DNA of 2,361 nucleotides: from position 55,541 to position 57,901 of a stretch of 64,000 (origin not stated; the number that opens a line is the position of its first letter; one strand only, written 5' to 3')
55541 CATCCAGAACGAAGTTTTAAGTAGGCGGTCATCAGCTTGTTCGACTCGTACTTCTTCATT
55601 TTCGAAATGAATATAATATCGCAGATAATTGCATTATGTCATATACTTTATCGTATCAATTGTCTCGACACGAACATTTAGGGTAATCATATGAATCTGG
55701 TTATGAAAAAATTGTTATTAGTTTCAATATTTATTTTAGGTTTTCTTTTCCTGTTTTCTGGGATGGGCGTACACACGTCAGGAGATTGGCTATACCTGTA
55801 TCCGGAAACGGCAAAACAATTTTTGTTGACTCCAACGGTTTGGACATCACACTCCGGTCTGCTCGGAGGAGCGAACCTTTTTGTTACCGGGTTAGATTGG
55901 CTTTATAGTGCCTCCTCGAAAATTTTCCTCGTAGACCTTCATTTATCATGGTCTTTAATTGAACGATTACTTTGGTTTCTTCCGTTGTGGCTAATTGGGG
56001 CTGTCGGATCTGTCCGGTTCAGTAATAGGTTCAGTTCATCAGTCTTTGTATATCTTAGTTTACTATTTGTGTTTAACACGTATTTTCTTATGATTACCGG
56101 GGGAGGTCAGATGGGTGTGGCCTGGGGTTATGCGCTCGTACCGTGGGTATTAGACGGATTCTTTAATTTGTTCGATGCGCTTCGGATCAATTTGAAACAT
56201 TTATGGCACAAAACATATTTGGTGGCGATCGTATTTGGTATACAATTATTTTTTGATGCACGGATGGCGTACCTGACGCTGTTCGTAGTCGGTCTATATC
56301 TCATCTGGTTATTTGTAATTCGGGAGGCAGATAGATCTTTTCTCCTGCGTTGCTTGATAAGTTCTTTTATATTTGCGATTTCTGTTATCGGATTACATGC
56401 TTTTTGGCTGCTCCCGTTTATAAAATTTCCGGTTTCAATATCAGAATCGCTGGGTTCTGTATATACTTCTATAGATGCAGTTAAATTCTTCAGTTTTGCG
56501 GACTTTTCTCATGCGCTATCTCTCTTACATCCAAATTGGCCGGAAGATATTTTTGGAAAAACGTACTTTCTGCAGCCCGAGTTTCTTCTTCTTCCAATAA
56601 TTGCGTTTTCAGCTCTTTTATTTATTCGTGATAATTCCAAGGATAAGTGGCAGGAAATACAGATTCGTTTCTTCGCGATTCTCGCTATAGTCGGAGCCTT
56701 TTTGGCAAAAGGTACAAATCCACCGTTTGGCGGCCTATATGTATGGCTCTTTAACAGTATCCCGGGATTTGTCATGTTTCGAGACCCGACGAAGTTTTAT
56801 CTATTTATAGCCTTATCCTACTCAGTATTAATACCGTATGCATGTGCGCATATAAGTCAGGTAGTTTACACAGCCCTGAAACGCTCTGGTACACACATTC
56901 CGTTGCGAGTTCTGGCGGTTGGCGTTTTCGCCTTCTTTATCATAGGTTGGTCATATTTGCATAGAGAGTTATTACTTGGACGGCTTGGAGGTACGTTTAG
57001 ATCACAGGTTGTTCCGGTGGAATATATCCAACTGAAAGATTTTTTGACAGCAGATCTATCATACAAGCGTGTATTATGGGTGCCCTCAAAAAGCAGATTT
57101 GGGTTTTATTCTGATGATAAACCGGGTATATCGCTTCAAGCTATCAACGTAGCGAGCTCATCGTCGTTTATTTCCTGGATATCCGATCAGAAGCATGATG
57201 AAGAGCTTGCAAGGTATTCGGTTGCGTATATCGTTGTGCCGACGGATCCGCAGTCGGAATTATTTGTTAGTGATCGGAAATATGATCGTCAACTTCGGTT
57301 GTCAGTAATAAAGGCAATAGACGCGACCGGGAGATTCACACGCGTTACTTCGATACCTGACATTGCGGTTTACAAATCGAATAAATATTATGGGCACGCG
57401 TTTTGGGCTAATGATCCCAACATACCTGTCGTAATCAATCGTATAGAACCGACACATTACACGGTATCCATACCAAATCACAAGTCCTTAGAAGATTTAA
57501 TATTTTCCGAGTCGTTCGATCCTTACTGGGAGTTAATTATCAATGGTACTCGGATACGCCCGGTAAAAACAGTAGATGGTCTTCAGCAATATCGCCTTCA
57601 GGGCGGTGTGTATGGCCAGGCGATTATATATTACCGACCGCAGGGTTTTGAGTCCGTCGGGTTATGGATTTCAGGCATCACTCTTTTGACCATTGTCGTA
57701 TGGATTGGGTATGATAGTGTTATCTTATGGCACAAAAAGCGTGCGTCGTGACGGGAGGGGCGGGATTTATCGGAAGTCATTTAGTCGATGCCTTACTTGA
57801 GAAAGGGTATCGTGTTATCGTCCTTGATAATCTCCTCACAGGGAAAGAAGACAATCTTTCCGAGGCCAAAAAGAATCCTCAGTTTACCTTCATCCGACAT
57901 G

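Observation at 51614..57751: Two giant polytopic proteins (1175 and 686 aa) of unassigned family with a small membrane ORF between them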

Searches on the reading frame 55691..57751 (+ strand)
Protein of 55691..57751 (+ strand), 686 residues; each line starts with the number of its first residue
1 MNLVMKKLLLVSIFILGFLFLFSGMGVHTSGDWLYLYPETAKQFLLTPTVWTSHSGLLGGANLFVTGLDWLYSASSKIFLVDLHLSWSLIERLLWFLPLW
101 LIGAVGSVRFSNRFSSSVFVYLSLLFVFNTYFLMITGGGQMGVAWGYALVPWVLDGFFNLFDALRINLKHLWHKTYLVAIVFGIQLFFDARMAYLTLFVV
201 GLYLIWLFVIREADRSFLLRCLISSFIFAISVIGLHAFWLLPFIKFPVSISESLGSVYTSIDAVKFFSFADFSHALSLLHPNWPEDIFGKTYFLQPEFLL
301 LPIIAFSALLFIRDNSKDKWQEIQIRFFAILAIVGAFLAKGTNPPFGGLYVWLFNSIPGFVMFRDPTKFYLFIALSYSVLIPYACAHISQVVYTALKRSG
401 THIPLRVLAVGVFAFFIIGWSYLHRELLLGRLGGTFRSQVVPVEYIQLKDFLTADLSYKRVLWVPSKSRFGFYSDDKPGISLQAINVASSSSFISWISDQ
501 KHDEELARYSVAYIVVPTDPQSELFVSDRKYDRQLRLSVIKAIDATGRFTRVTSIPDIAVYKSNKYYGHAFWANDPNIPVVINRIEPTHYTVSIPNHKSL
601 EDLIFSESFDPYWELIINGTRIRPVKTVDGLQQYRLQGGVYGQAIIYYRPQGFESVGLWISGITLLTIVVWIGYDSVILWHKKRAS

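Call 6: search_protein_families(library=pfam, proteins=[window:55691-57751:+], max_evalue=1)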
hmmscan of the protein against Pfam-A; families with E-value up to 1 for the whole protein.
window:55691-57751:+ (686 aa): 1 family
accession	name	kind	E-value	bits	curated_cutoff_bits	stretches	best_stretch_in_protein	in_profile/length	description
PF03911.21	Sec61_beta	-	0.22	12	27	0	222-239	24-41/41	Sec61beta family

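Call 7: search_protein_families(library=ncbifam, proteins=[window:55691-57751:+], max_evalue=1)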
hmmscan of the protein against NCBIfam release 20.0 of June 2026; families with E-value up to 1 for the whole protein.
window:55691-57751:+ (686 aa): 1 family
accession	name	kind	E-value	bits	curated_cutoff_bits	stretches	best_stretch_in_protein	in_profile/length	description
NF053599.1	transp_MmpA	equivalog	6.3e-05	21.7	210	1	300-393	258-345/543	MmpA family trehalose lipid delivery protein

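Call 12: search_solved_structures(query=window:55691-57748:+, max_evalue=10)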
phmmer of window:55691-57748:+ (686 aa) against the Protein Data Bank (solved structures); distinct sequences matched with E-value up to 10: 1.
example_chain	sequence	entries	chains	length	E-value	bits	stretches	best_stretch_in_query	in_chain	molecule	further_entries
9occ_A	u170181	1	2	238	0.64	11.8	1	19-78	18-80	Putative neck whiskers protein gp24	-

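Call 15: find_homologous_proteins(query=window:55691-57748:+, max_evalue=0.001)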
Query window:55691-57748:+ (686 aa): 915 proteins with E <= 0.001 among 8000 candidates; the best 120 are listed.
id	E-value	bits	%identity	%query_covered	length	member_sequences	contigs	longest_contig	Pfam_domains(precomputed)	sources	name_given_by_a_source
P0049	0.0e+0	1547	100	100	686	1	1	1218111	-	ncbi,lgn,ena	-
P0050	7.3e-174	598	45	96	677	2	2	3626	-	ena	-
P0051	6.5e-172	592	46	94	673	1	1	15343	-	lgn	-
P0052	3.7e-166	573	45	95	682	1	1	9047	-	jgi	jgi:hypothetical protein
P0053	1.9e-164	567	43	91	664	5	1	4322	-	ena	-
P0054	1.6e-159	551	43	96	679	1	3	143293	-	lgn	-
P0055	2.8e-159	550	42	96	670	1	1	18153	-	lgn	-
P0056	4.4e-156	540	42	93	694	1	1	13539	-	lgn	-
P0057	8.1e-156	539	44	96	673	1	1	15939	-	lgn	-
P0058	7.7e-153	529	41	96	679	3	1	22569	-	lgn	-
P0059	8.5e-153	529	42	89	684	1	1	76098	-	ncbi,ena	-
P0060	6.5e-145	503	41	95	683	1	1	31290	-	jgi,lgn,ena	-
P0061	1.1e-144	502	40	99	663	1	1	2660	-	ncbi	-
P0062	1.2e-140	489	39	96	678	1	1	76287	-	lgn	-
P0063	1.9e-132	462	39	98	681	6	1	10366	-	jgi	-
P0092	1.1e-117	413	38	94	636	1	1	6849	PF11847.14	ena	-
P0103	4.9e-116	407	37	96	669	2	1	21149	PF09586.17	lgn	-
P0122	8.0e-115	403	36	97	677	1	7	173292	PF11847.14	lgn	-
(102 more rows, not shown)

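Call 21: search_solved_structures(query=A2, max_evalue=1, show_alignments=1)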
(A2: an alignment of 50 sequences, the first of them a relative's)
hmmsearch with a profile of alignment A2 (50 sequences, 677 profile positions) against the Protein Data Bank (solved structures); distinct sequences matched with E-value up to 1: 1.
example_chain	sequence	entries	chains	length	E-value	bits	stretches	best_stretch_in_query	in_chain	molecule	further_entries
8fjf_A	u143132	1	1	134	0.8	11.2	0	465-558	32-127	H10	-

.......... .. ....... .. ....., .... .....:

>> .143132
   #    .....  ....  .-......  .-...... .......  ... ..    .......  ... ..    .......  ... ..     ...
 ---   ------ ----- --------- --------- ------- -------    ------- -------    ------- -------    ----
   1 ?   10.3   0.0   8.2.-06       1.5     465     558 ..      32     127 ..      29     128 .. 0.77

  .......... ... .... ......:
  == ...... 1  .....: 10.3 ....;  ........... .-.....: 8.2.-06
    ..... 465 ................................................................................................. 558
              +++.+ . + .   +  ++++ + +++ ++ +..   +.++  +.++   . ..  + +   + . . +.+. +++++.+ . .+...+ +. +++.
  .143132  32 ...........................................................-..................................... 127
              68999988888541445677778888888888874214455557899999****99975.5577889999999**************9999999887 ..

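Call 22: search_protein_families(library=pfam, alignment_id=A2, max_evalue=0.01)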
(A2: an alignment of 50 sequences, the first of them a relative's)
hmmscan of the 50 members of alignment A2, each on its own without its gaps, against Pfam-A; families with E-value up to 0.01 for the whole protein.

A. member 1, P0049 (686 aa): 0 families

B. families by the number of members that match (of 50 scanned): 4 families
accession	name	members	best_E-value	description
PF11847.13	GT-C_AftD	3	1.4e-08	Alpha-(1->3)-arabinofuranosyltransferase, N-terminal GT-C domain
PF09586.16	YfhO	3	1.1e-06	Bacterial membrane protein YfhO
PF20176.3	DUF6541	2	0.0011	Family of unknown function (DUF6541)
PF10131.15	PTPS_related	1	0.002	6-pyruvoyl-tetrahydropterin synthase related domain; membrane protein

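Call 36: predict_structure(alignment_id=A2)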
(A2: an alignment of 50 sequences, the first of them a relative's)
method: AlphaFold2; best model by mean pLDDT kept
length: 686 residues; sequences in the alignment: 50
mean_pLDDT: 91.0   pTM: 0.91
mean pLDDT of the five models: 91.0, 89.0, 87.7, 87.6, 85.5
residues with pLDDT >= 90: 514; 70-90: 138; 50-70: 33; < 50: 1
segments of 3 or more residues with pLDDT < 50: none
pLDDT, mean of each block of 10 residues (from residue 1): 69 76 76 91 95 89 90 95 94 91 92 77 88 90 96 96 89 96 96 97 93 90 97 97 85 72 90 89 57 71 95 75 93 97 95 93 93 95 93 96 93 91 86 86 96 95 95 95 94 97 97 95 85 96 98 96 96 94 96 94 96 97 97 95 97 97 97 93 92
secondary structure, 60 per line:
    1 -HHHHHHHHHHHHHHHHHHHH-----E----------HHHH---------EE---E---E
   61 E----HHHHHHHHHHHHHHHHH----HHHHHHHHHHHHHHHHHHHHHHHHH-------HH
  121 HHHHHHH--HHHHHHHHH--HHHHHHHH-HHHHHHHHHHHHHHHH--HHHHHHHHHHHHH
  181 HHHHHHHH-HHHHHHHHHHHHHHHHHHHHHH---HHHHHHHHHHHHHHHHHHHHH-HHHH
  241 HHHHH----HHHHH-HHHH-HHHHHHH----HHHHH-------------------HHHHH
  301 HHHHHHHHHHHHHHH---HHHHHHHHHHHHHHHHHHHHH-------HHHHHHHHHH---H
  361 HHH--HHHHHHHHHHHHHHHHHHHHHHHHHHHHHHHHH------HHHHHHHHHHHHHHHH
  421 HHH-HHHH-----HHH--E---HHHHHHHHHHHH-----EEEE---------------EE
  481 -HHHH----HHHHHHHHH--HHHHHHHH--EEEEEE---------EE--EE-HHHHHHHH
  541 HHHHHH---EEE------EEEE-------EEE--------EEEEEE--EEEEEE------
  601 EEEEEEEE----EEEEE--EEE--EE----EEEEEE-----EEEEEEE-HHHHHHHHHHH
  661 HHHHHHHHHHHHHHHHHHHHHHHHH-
elements in order: H2-21 H38-41 H66-82 H87-111 H119-127 H130-138 H141-148 H150-165 H168-188 H190-211 H215-235 H237-245 H250-254 H256-259 H261-267 H272-276 H296-315 H319-339 H347-356 H360-363 H366-398 H405-423 H425-428 H443-454 E460-463 H482-485 H490-498 H501-508 E511-516 H533-546 E550-552 E559-562 E570-572 E581-586 E589-594 E601-608 E613-617 E620-622 E631-636 E642-648 H650-685

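Call 40: fold_search(model_id=the predicted structure, library=pdb)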
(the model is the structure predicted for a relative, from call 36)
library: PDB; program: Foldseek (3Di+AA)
matches with E <= 10: 567; with E <= 0.001: 5
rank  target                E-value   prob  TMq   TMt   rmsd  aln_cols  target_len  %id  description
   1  6w98_A                8.7e-08  1.00  0.52  0.29  18.9       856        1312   12  Single-Particle Cryo-EM Structure of Arabinofuranosyltransferase AftD from Mycobacteria (released 2020-05-13)
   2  6wby                  3.0e-07  1.00  0.48  0.29  18.8       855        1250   12  Single-Particle Cryo-EM Structure of Arabinofuranosyltransferase AftD from Mycobacteria, Mutant R1389S Class 2 (released 2020-05-13)
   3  6wbx                  2.5e-06  1.00  0.43  0.26  20.4       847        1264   11  Single-Particle Cryo-EM Structure of Arabinofuranosyltransferase AftD from Mycobacteria, Mutant R1389S Class 1 (released 2020-05-13)
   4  5ogl_A                1.2e-04  1.00  0.42  0.41  20.4       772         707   12  Structure of bacterial oligosaccharyltransferase PglB in complex with an acceptor peptide and an lipid-linked oligosac (released 2017-10-25)
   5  8if8_C                9.8e-04  1.00  0.43  0.48   8.7       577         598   10  Arabinosyltransferase AftA (released 2023-05-31)
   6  8if8_B                2.2e-03  1.00  0.41  0.45   8.5       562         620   12  Arabinosyltransferase AftA (released 2023-05-31)
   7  5ezm                  1.4e-02  1.00  0.41  0.50   9.2       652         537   10  Crystal Structure of ArnT from Cupriavidus metallidurans in the apo state (released 2016-02-17)
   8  9k07_R                2.8e-02  0.30  0.08  0.16  18.9       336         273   14  Cryo-EM structure of the DSO-5a-bound human BRS3-Gq complex (released 2025-08-27)
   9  9q0y_B                5.3e-02  0.18  0.12  0.13  28.1       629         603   11  Asymmetric syNOS (released 2026-01-14)
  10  9lwp_R                6.5e-02  0.23  0.09  0.17  18.5       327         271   16  Cryo-EM structure of the unliganded human BRS3-Gq complex (released 2025-07-16)
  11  9q15_B                7.8e-02  0.14  0.12  0.13  29.3       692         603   10  syNOS Asymmetric Locked State (Composite) (released 2026-01-14)
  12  6tq4_B                1.5e-01  0.21  0.11  0.19  19.0       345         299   10  Crystal structure of the Orexin-1 receptor in complex with Compound 16 (released 2020-01-01)
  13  6nc6_B                2.2e-01  0.13  0.11  0.13  23.1       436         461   11  Lipid II flippase MurJ, inward closed conformation (released 2019-04-17)
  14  4zwb_A                2.3e-01  0.11  0.10  0.13  24.4       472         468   11  Crystal structure of maltose-bound human GLUT3 in the outward-occluded conformation at 2.4 angstrom (released 2015-07-22)
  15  7spt                  2.5e-01  0.09  0.09  0.12  25.1       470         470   12  Crystal structure of exofacial state human glucose transporter GLUT3 (released 2022-05-18)
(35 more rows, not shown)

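Call 75: find_related_loci(query=A2, collection=genome_contigs, flank=8000)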
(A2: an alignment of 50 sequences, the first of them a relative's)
Query A2 (686 aa) in genome_contigs; peptide patterns used: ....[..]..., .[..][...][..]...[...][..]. (x = any residue, [..] = any of these).
217 stretches matched a pattern; 175 encode a relative of the query (tblastn E <= 1e-3); the best 80 are kept; 80 distinct loci.
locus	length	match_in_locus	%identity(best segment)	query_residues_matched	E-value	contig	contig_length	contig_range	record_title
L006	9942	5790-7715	55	27-680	0e+0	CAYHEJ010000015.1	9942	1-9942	MAG TPA_asm: uncultured Gammaproteobacteria bacterium isolate ERP119705_co10_156 genome assembly, contig: NODE_5497_leng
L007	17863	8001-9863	42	26-651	7e-164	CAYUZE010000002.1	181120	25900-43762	MAG TPA_asm: uncultured Gammaproteobacteria bacterium isolate binchicken_co130_63 genome assembly, contig: NODE_146_leng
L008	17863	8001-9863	42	26-651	2e-161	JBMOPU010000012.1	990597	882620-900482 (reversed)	MAG: Patescibacteria group bacterium isolate Betzabe_MAG136 MAG136_14, whole genome shotgun sequence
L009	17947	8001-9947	38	24-672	3e-131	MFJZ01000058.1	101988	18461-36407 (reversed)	MAG: Candidatus Gottesmanbacteria bacterium RIFCSPLOWO2_01_FULL_49_10 rifcsplowo2_01_scaffold_624, whole genome shotgun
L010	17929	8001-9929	37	29-672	6e-129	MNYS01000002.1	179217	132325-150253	MAG: Candidatus Levybacteria bacterium CG2_30_37_29 cg2_3.0_scaffold_8_c, whole genome shotgun sequence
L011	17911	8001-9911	37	5-684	1e-123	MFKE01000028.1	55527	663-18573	MAG: Candidatus Gottesmanbacteria bacterium RIFOXYB1_FULL_47_11 rifoxyb1_full_scaffold_852, whole genome shotgun sequenc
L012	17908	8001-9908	35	29-672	7e-121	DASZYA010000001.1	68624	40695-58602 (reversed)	MAG TPA_asm: Patescibacteria group bacterium isolate SMAG_U6198 k141_435559, whole genome shotgun sequence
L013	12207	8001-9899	36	26-665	8e-119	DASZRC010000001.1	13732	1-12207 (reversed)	MAG TPA_asm: Patescibacteria group bacterium isolate SMAG_U6014 k141_409748, whole genome shotgun sequence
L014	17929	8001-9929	37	27-665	7e-119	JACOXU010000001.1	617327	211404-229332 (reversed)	MAG: Candidatus Levyibacteriota bacterium isolate NC_groundwater_161_Ag_S-0.1um_37_19 S4_GD2017_2_S1_scaffold_10, whole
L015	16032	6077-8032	37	18-672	5e-122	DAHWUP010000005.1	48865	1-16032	MAG TPA_asm: Candidatus Levyibacteriota bacterium isolate clean1537 NODE_5_length_48865_cov_5.968353, whole genome shotg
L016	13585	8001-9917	35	29-684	5e-119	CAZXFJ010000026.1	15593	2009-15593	MAG TPA_asm: uncultured Gammaproteobacteria bacterium isolate SRP292972_co1_15 genome assembly, contig: NODE_1639_length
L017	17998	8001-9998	34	26-668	2e-118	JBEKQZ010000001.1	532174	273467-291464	MAG: Candidatus Levyibacteriota bacterium isolate SPRUCE 49 SPRUCE_49_1, whole genome shotgun sequence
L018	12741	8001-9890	38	31-666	5e-116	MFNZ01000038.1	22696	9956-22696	MAG: Candidatus Levybacteria bacterium RIFCSPHIGHO2_02_FULL_37_13 rifcsphigho2_02_scaffold_3399, whole genome shotgun se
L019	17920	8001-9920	36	26-674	3e-116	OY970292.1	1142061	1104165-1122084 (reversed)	MAG: Candidatus Levybacteria bacterium isolate MFD01916.bin.c.8 genome assembly, chromosome: 1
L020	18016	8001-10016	36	29-672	1e-115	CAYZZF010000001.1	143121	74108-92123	MAG TPA_asm: uncultured Gammaproteobacteria bacterium isolate SRP093762_co1_95 genome assembly, contig: NODE_60_length_1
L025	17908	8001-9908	38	31-672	9e-114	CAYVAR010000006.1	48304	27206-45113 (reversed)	MAG TPA_asm: uncultured Gammaproteobacteria bacterium isolate binchicken_co110_1166 genome assembly, contig: NODE_1745_l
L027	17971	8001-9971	37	31-685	3e-112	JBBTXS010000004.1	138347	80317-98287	MAG: Patescibacteria group bacterium isolate H51-bin091_1 H51_bin091_1_000000000004, whole genome shotgun sequence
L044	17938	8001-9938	34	26-669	2e-107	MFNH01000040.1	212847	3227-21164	MAG: Candidatus Levybacteria bacterium RBG_16_35_11 RBG_16_scaffold_309, whole genome shotgun sequence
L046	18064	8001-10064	34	5-669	8e-107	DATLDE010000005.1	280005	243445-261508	MAG TPA_asm: Candidatus Limnocylindrales bacterium isolate SMAG_U14342 k141_4103404, whole genome shotgun sequence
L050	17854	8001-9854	35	25-647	6e-105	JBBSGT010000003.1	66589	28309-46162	MAG: Candidatus Levyibacteriota bacterium isolate LS2_sbin.47 LS2_sbin.47_K_531395_L_66589_cov_17.9999, whole genome sho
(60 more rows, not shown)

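Call 82: search_protein_families(library=pfam, proteins=[L046:6958-8001:+, L044:6224-7177:+, L016:4391-5335:+, L050:6883-7923:+, L012:4600-6903:+, L019:4581-6917:+, L025:4147-7908:+, L027:4087-7908:+, L025:10949-11977:+], max_evalue=0.001)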
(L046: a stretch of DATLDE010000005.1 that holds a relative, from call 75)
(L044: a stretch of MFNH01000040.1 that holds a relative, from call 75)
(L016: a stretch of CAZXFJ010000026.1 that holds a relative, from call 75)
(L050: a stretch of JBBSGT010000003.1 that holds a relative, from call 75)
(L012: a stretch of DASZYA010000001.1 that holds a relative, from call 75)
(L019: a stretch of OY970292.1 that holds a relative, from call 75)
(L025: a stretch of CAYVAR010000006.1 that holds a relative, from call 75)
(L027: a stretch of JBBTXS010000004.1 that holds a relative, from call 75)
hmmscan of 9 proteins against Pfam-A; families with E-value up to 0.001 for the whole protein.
L046:6958-8001:+ (348 aa): 0 families

L044:6224-7177:+ (318 aa): 0 families

L016:4391-5335:+ (315 aa): 0 families

L050:6883-7923:+ (347 aa): 0 families

L012:4600-6903:+ (768 aa): 0 families

L019:4581-6917:+ (779 aa): 0 families

L025:4147-7908:+ (1254 aa): 0 families

L027:4087-7908:+ (1274 aa): 0 families

L025:10949-11977:+ (343 aa): 5 families
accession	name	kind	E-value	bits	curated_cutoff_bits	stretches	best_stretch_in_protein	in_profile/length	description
PF00535.33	Glycos_transf_2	-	2.9e-22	79.8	23.3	1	5-107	1-106/168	Glycosyl transferase family 2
PF13641.12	Glyco_tranf_2_3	-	1.2e-21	78.2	27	1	2-217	1-214/230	Glycosyltransferase like family 2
PF13632.12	Glyco_trans_2_3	-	1.1e-12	48.7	27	1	82-284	1-183/198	Glycosyl transferase family group 2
PF10111.15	Glyco_tranf_2_2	-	1.3e-12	48.2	27.3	1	7-200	3-202/276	Glycosyltransferase like family 2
PF13506.12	Glyco_transf_21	-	0.00026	20.9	21.7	1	74-181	25-121/174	Glycosyl transferase family 21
